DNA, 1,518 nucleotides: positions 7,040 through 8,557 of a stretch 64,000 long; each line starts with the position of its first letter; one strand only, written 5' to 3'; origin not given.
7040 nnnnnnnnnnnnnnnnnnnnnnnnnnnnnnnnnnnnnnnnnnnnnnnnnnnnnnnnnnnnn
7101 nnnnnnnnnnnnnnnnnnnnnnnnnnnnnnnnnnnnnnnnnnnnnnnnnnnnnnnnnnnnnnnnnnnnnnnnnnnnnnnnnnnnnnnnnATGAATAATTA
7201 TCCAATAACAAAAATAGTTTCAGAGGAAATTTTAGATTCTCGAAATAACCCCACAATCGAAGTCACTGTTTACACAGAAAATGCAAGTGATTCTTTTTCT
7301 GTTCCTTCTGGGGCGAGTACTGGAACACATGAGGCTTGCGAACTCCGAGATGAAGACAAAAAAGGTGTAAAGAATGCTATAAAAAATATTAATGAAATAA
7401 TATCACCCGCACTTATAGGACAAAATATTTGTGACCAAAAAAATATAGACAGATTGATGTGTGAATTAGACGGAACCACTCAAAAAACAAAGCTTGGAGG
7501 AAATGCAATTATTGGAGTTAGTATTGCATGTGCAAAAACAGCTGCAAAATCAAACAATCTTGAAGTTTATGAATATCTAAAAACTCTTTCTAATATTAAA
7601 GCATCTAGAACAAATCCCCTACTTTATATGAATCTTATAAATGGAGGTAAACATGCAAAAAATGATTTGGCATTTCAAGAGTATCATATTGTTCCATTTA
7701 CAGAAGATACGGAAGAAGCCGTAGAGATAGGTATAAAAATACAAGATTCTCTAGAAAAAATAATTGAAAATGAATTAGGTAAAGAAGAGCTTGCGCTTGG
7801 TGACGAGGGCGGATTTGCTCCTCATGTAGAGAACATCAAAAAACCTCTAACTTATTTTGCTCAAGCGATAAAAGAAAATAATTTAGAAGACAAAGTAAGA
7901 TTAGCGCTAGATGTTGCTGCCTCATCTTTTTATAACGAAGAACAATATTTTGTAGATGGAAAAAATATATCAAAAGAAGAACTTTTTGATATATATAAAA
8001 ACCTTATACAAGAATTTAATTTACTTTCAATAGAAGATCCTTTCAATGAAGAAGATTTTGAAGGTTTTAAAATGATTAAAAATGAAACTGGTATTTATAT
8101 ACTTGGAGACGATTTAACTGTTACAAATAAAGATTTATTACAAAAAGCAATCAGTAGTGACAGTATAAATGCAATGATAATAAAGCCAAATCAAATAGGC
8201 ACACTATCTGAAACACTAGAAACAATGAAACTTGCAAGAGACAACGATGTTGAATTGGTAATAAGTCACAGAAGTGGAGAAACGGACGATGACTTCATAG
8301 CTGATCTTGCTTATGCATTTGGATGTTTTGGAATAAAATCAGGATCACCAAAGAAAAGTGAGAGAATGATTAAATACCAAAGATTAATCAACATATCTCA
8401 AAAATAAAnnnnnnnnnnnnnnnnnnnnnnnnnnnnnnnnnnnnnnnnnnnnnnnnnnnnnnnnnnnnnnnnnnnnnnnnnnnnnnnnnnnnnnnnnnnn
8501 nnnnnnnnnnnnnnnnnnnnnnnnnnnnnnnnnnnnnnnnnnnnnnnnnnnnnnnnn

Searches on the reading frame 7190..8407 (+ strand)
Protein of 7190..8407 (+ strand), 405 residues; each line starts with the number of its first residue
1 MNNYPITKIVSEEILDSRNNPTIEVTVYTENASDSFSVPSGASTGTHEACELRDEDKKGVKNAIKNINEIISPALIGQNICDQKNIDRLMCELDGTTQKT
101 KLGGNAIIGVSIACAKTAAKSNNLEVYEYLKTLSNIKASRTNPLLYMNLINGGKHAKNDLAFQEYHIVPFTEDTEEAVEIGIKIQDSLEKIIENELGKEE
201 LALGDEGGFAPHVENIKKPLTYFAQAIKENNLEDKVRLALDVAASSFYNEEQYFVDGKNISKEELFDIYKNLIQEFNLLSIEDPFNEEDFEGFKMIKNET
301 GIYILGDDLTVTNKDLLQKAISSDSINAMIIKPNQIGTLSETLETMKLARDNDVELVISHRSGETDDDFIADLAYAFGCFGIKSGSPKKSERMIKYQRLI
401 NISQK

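Call 22: search_protein_families(library=ncbifam, proteins=[window:7190-8407:+], max_evalue=0.00001)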
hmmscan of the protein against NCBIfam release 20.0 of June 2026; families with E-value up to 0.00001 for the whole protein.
window:7190-8407:+ (405 aa): 3 families
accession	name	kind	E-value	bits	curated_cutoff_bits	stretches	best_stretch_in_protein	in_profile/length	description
TIGR01060.2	eno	equivalog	7e-132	440.1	300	1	6-404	1-408/425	phosphopyruvate hydratase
NF006223.0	PRK08350.1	equivalog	9.3e-19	67.9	624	1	60-132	49-121/341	hypothetical protein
TIGR01928.1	menC_lowGC_arch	equivalog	2e-07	30.4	200.65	1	270-358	194-280/325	o-succinylbenzoate synthase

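Call 99: list_cluster_members(proteins=[P0014, window:7190-8407:+, window:41570-43009:-, P0044, P0121, P0016, P0001])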
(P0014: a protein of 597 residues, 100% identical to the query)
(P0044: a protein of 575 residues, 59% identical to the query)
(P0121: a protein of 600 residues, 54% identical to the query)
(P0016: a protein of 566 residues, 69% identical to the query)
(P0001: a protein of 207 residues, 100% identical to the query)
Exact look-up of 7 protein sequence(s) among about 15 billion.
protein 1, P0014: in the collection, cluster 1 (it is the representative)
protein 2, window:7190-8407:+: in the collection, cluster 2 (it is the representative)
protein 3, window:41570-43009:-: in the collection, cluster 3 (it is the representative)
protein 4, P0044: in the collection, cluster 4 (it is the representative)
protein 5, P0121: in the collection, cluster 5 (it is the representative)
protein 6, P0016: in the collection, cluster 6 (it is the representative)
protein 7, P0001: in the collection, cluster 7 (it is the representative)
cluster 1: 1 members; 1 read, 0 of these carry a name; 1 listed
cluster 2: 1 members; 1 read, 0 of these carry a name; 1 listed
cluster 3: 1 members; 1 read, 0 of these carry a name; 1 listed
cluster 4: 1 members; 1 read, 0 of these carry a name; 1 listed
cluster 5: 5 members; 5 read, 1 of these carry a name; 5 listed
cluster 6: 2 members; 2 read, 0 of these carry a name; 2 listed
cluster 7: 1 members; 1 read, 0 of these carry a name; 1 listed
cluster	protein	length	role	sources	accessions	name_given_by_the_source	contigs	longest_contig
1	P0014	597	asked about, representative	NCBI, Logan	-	-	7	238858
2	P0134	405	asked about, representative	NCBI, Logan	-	-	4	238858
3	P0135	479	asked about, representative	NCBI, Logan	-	-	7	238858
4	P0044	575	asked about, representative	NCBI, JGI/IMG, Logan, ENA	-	-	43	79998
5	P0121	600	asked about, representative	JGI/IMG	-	-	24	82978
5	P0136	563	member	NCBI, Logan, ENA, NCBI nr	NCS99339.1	recombinase family protein [Candidatus Parcubacteria bacterium]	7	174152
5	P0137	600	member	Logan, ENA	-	-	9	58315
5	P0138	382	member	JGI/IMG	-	-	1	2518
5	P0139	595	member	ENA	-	-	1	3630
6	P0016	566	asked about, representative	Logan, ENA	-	-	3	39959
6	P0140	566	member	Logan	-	-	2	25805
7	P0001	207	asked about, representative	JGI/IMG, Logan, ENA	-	-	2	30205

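Call 100: find_homologous_proteins(query=window:7190-8407:+, max_evalue=1e-60)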
Query window:7190-8407:+ (405 aa): 7965 proteins with E <= 1e-60 among 8000 candidates; the best 120 are listed.
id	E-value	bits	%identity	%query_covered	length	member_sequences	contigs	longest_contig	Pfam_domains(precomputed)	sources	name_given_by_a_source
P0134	2.8e-261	884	100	100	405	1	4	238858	PF03952.22,PF00113.29,PF13378.13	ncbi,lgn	-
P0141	1.4e-257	872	98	100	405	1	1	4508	PF03952.22,PF00113.29,PF13378.13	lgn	-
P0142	8.7e-234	794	90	100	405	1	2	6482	PF03952.22,PF00113.29,PF13378.13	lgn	-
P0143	3.8e-230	782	89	100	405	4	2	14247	PF03952.22,PF00113.29,PF13378.13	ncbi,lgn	-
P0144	2.1e-179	615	71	99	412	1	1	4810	PF03952.22,PF00113.29,PF13378.13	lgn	-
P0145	8.5e-179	613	70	100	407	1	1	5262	PF03952.22,PF00113.29,PF13378.13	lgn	-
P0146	1.3e-178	612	70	100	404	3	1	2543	PF03952.22,PF00113.29,PF13378.13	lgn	-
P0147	9.8e-178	609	70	99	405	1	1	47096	PF03952.22,PF00113.29,PF13378.13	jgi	jgi:enolase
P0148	2.2e-177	608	71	98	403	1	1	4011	PF03952.22,PF00113.29,PF13378.13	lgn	-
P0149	4.9e-177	607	70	99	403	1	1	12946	PF03952.22,PF00113.29,PF26685.1,PF13378.13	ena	-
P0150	5.0e-177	607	70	99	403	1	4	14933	PF03952.22,PF00113.29,PF26685.1,PF13378.13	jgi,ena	-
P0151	5.4e-177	607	70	98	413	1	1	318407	PF03952.22,PF00113.29,PF13378.13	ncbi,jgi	ncbi:MAG: phosphopyruvate hydratase [Candidatus Paceibacterota bacterium]|jgi:enolase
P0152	5.8e-177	607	70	99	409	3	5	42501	PF03952.22,PF00113.29,PF13378.13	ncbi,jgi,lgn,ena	-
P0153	7.2e-177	606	71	99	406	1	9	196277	PF03952.22,PF00113.29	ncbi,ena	-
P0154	8.3e-177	606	70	99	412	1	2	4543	PF03952.22,PF00113.29,PF13378.13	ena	-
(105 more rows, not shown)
